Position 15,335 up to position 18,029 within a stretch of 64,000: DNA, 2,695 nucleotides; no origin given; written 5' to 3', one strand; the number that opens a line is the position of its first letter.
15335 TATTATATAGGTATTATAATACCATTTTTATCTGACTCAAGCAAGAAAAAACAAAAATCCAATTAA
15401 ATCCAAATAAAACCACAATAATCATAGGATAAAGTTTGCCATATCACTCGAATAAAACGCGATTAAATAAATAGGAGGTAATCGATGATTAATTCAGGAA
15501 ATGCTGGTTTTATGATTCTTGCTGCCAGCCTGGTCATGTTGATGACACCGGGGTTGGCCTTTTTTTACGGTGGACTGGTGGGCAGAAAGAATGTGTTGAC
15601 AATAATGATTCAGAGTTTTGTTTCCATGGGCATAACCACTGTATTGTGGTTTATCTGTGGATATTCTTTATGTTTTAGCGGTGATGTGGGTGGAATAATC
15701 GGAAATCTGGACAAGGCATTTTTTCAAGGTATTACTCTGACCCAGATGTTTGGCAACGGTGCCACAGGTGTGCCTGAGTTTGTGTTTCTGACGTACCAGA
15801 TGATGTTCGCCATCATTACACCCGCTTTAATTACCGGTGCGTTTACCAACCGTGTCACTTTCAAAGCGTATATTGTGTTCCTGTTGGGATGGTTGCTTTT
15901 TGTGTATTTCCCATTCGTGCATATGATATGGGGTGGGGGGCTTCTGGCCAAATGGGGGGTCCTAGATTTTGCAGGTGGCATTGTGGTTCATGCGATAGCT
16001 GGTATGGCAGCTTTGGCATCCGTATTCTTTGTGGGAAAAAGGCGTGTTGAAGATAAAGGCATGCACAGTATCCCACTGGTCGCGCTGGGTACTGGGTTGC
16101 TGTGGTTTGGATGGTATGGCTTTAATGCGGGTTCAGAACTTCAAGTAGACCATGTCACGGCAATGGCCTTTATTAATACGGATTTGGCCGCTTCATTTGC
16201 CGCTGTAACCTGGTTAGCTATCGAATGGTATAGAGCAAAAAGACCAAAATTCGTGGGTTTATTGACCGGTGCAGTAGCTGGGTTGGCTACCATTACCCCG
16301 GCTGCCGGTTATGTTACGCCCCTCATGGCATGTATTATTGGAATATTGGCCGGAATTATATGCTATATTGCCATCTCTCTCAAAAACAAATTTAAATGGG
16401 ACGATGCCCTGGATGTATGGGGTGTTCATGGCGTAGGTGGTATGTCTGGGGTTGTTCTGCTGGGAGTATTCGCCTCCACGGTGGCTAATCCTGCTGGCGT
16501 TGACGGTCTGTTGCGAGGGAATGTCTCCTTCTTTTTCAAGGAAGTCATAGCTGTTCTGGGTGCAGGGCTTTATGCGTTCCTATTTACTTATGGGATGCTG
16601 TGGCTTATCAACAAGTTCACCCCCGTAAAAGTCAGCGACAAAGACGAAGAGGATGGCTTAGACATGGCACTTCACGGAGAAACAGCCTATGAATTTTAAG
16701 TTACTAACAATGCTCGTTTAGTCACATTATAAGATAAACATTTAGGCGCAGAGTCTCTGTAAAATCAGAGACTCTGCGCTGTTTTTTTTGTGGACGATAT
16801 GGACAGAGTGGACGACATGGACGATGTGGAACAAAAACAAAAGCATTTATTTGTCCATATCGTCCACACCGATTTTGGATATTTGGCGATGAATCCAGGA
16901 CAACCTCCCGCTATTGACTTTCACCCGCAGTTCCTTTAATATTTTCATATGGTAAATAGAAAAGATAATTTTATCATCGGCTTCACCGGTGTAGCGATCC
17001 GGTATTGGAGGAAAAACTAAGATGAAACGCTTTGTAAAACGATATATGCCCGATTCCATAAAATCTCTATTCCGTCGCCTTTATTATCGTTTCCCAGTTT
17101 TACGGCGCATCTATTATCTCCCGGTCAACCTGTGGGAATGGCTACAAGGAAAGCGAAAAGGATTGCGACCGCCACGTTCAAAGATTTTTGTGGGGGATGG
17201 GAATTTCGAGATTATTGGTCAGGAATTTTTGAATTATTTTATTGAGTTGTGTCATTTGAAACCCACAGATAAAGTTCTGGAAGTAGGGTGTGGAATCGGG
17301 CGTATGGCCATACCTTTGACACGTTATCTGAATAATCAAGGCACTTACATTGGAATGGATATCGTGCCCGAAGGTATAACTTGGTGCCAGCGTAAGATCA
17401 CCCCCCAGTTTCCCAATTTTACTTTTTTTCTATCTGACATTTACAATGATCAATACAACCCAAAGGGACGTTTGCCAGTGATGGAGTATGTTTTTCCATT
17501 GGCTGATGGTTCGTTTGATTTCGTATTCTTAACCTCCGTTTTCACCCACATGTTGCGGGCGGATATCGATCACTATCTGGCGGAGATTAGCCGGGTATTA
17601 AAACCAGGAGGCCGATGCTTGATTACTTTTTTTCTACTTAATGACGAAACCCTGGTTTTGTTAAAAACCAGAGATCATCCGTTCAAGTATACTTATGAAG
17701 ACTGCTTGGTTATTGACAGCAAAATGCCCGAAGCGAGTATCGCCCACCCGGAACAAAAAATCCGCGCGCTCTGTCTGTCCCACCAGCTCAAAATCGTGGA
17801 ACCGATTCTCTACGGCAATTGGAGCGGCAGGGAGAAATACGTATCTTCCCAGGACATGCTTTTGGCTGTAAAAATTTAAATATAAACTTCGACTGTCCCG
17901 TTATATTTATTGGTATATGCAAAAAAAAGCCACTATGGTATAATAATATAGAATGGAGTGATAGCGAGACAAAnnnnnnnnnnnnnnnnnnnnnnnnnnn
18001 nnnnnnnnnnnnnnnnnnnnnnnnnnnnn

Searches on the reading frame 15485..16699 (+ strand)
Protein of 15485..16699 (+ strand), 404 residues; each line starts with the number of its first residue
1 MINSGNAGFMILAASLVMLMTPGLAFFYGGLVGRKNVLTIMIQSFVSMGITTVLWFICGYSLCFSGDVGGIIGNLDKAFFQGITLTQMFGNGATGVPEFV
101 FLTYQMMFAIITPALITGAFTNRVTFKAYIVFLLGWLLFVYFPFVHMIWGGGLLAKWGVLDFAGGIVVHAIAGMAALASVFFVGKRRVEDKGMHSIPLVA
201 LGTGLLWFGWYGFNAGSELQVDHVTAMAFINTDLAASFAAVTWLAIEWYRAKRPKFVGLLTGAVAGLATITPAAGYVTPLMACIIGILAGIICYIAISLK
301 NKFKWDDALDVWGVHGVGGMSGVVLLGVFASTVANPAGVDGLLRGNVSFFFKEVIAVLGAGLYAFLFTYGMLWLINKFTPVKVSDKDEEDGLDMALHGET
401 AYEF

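Call 18: search_protein_families(library=pfam, proteins=[window:15485-16699:+])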
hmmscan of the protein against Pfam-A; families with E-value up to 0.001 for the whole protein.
window:15485-16699:+ (404 aa): 2 families
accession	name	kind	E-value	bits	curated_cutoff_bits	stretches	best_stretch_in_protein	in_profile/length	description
PF00909.26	Ammonium_transp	-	3.4e-110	368.9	23.2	1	9-402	2-399/399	Ammonium Transporter Family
PF11384.13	DUF3188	-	0.00028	20.8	24.6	0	181-214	13-45/50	Protein of unknown function (DUF3188)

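Call 24: find_encoding_contigs(protein=window:15485-16699:+, flank=10000, max_places=6)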
Protein window:15485-16699:+ (404 aa): 6 contigs read that carry it; 2 places shown.
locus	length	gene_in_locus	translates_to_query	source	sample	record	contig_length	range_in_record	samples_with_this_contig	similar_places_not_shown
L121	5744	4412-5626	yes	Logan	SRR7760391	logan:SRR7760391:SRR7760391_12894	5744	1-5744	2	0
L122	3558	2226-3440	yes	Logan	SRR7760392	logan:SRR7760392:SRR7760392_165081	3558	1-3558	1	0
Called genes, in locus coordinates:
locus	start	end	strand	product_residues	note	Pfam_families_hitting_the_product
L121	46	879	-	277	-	PF13483:Lactamase_B_3, PF12706:Lactamase_B_2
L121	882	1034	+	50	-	-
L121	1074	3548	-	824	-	PF02743:dCache_1, PF00512:HisKA (faint), PF02518:HATPase_c, PF00072:Response_reg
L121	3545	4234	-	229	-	PF00072:Response_reg, PF00486:Trans_reg_C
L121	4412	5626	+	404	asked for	PF00909:Ammonium_transp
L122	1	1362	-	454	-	?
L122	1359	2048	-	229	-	PF00072:Response_reg, PF00486:Trans_reg_C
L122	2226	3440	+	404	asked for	PF00909:Ammonium_transp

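Call 43: list_cluster_members(proteins=[window:15485-16699:+, window:22673-24997:-, window:11119-11979:-, window:57060-58112:+])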
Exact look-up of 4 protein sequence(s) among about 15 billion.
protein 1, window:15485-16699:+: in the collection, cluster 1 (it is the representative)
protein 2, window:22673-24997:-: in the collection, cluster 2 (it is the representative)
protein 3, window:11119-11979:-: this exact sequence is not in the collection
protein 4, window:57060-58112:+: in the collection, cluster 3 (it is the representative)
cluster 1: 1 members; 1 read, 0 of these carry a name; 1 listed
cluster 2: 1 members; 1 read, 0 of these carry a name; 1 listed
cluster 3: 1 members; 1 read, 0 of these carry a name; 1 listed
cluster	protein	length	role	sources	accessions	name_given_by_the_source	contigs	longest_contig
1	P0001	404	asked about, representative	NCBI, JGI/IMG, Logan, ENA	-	-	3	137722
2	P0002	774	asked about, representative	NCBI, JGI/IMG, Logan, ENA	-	-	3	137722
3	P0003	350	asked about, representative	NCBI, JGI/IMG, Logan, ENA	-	-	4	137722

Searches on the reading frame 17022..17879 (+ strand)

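Call 18: search_protein_families(library=pfam, proteins=[window:17022-17879:+])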
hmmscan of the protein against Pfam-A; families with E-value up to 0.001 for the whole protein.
window:17022-17879:+ (285 aa): 8 families
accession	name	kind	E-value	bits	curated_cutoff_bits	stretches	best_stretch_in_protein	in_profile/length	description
PF08241.18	Methyltransf_11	-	8.8e-18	65.2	21.2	1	86-201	1-95/95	Methyltransferase domain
PF13649.12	Methyltransf_25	-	2.8e-17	63.6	27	1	85-197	1-97/97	Methyltransferase domain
PF13847.12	Methyltransf_31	-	6.1e-15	55.6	27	1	81-205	3-113/145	Methyltransferase domain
PF08242.18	Methyltransf_12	-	1.8e-12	48.3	30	1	86-199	1-98/98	Methyltransferase domain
PF13489.12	Methyltransf_23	-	8.6e-12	45.5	27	1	79-209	20-124/164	Methyltransferase domain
PF01209.24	Ubie_methyltran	-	4e-07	30.1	20.1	1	76-201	42-151/233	ubiE/COQ5 methyltransferase family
PF01135.25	PCMT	-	2.6e-05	24.5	20.3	1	71-125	63-117/210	Protein-L-isoaspartate(D-aspartate) O-methyltransferase (PCMT)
PF02353.26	CMAS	-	0.00032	20.5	27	0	73-204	54-167/273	Mycolic acid cyclopropane synthetase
